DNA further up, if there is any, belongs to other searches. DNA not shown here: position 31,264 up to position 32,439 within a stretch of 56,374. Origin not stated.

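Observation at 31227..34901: Tandem array of ribbon-helix-helix + paralogous membrane protein modules (RHH-P1, RHH-P2, RHH-P3, P4)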

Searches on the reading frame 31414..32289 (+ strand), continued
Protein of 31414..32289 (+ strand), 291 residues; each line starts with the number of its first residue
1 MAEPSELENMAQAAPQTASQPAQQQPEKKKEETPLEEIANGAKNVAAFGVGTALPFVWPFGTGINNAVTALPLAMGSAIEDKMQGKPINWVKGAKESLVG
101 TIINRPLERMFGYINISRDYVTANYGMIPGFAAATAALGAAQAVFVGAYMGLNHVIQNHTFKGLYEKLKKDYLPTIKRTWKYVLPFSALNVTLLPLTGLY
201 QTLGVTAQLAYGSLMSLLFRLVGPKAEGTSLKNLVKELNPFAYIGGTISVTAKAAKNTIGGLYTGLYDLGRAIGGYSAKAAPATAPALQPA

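Call 63: list_cluster_members(proteins=[P0067, P0069, P0074, P0079, P0087, P0101, P0105, P0110, P0128, P0149])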
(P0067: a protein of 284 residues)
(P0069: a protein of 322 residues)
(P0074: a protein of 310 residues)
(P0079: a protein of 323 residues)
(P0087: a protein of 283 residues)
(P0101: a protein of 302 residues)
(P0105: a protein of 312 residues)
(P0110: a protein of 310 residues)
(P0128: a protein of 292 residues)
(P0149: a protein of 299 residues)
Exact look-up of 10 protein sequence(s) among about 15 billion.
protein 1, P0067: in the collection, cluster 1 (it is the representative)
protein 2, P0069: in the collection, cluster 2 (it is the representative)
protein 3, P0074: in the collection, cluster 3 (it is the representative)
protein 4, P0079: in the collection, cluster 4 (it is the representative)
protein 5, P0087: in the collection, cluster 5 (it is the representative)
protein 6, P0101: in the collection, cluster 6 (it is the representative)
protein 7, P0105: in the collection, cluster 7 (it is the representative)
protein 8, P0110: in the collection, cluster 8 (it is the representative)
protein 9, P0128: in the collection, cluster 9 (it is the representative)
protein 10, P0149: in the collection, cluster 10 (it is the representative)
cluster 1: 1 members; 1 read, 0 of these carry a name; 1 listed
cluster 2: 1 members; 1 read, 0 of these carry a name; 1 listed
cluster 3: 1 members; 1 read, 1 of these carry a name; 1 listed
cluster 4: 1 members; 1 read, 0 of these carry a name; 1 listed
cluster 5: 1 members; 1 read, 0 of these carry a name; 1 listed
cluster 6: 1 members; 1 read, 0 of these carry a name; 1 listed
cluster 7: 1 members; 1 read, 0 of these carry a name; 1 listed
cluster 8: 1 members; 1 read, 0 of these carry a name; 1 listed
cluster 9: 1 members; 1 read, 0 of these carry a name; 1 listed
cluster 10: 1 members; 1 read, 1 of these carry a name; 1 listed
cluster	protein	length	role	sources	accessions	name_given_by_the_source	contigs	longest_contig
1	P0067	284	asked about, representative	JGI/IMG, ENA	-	-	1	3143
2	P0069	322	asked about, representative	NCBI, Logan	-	-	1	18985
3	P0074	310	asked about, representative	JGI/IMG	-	hypothetical protein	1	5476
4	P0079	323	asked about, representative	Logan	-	-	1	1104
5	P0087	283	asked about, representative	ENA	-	-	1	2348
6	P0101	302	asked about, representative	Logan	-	-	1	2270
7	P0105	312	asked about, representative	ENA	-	-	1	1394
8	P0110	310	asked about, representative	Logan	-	-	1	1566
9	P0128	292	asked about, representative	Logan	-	-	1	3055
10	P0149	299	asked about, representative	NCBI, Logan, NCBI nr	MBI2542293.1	hypothetical protein HYV80_06295 [Candidatus Woesearchaeota archaeon] | hypothetical protein [Candidatus Woesearchaeota archaeon]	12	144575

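Call 75: find_encoding_contigs(protein=P0149, flank=10000, max_places=2)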
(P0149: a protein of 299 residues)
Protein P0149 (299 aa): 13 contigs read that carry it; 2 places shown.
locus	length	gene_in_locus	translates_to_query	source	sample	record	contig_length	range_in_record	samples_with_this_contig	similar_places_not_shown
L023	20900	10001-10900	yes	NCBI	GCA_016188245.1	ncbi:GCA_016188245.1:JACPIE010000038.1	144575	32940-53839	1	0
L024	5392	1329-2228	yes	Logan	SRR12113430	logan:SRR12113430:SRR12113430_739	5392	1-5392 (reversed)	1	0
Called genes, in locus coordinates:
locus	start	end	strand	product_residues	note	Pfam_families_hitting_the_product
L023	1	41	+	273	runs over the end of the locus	PF01909:NTP_transf_2 (weak), PF18765:Polbeta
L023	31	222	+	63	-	-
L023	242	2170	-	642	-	-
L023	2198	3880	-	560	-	-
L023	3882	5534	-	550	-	-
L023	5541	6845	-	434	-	-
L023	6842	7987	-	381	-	PF05673:DUF815 (faint)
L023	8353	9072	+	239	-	-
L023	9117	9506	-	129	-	PF01850:PIN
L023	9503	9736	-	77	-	PF02697:VAPB_antitox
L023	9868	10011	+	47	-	-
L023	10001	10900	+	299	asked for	-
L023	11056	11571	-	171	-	PF01965:DJ-1_PfpI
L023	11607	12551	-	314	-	PF00890:FAD_binding_2 (weak), PF01134:GIDA (faint), PF01266:DAO (faint), PF01946:Thi4 (faint), PF03486:HI0933_like (faint), PF07992:Pyr_redox_2, PF13738:Pyr_redox_3, PF00070:Pyr_redox, +1 more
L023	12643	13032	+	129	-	PF00571:CBS (weak)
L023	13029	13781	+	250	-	-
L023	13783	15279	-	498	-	PF02789:Peptidase_M17_N, PF21337:Peptidase_M17_N_1 (faint), PF00883:Peptidase_M17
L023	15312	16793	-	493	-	PF00085:Thioredoxin, PF03190:Thioredox_DsbH, PF13098:Thioredoxin_2, PF13899:Thioredoxin_7, PF01532:Glyco_hydro_47 (faint), PF07470:Glyco_hydro_88 (faint), PF07221:GlcNAc_2-epim (faint)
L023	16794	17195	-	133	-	PF09969:DUF2203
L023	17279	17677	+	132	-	PF01325:Fe_dep_repress, PF02742:Fe_dep_repr_C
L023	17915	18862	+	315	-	PF07732:Cu-oxidase_3, PF07731:Cu-oxidase_2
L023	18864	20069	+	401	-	-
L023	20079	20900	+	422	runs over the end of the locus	PF01566:Nramp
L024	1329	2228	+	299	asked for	-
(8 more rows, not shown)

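Call 76: find_encoding_contigs(protein=P0069, flank=10000, max_places=1)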
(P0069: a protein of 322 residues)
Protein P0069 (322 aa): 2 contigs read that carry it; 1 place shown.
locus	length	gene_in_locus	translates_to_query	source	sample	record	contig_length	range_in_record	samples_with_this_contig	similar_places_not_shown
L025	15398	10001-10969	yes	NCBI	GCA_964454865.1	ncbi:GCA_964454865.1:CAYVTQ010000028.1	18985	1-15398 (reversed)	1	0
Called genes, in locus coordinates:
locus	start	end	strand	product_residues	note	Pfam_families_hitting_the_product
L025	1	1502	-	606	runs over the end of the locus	-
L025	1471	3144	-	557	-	-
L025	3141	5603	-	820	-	-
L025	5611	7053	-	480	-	-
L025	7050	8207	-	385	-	-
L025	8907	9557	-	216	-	-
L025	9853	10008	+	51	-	-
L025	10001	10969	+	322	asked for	-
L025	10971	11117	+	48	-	-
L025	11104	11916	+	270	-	-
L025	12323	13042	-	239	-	PF14512:TM1586_NiRdase (faint), PF00881:Nitroreductase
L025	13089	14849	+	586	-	PF04675:DNA_ligase_A_N, PF01068:DNA_ligase_A_M, PF04679:DNA_ligase_A_C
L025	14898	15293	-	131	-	-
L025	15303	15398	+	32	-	?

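Call 77: find_encoding_contigs(protein=P0191, flank=10000, max_places=1)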
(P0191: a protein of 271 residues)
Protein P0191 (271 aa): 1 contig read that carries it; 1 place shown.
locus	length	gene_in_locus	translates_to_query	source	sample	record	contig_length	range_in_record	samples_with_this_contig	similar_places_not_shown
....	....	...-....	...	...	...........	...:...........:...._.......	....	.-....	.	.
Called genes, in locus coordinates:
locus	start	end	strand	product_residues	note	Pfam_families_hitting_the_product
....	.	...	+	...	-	?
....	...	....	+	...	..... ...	-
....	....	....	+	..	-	?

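Call 80: search_protein_families(library=pfam, proteins=[L001:9284-9811:+, L023:8353-9072:+, L022:10994-11758:+], max_evalue=1)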
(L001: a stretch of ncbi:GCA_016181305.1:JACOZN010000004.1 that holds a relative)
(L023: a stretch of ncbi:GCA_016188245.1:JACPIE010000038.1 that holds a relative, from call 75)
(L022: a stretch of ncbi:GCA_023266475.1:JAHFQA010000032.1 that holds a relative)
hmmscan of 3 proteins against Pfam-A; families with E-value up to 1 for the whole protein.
L001:9284-9811:+ (175 aa): 1 family
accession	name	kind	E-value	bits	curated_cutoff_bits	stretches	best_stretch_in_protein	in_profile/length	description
PF19764.4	DUF6251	-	0.87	9.8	26.5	1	21-40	54-73/126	Family of unknown function (DUF6251)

L023:8353-9072:+ (239 aa): 0 families

L022:10994-11758:+ (254 aa): 1 family
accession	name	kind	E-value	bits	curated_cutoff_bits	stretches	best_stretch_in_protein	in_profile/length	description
PF04117.17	Mpv17_PMP22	-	0.059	13.8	27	1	132-187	2-57/62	Mpv17 / PMP22 family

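Call 97: search_protein_families(library=pfam, alignment_id=A10, max_evalue=0.01)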
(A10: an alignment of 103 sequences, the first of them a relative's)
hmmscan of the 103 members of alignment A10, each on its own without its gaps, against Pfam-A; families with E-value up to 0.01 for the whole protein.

A. member 1, P0066 (303 aa): 0 families

B. families by the number of members that match (of 103 scanned): 4 families
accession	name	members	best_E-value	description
PF04117.17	Mpv17_PMP22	13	2.2e-09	Mpv17 / PMP22 family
PF04854.19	DUF624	1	0.0006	Protein of unknown function, DUF624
PF02096.25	60KD_IMP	1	0.0011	60Kd inner membrane protein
PF04888.17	SseC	1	0.0063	Secretion system effector C (SseC) like family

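Call 106: search_protein_families(library=phrogs, proteins=[window:31414-32289:+], max_evalue=0.01)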
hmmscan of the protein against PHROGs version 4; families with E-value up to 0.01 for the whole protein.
window:31414-32289:+ (291 aa): 0 families

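Call 107: search_dna_similar(query=window:31414-32289:+, collection=plasmids, mode=protein, max_evalue=0.001, max_rows=5)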
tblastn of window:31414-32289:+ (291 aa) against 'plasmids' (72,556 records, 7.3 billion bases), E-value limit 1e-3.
No match.

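Call 108: search_dna_similar(query=window:31414-32289:+, collection=phages, mode=protein, max_evalue=0.001, max_rows=5)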
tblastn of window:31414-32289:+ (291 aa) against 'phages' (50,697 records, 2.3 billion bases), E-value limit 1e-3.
No match.
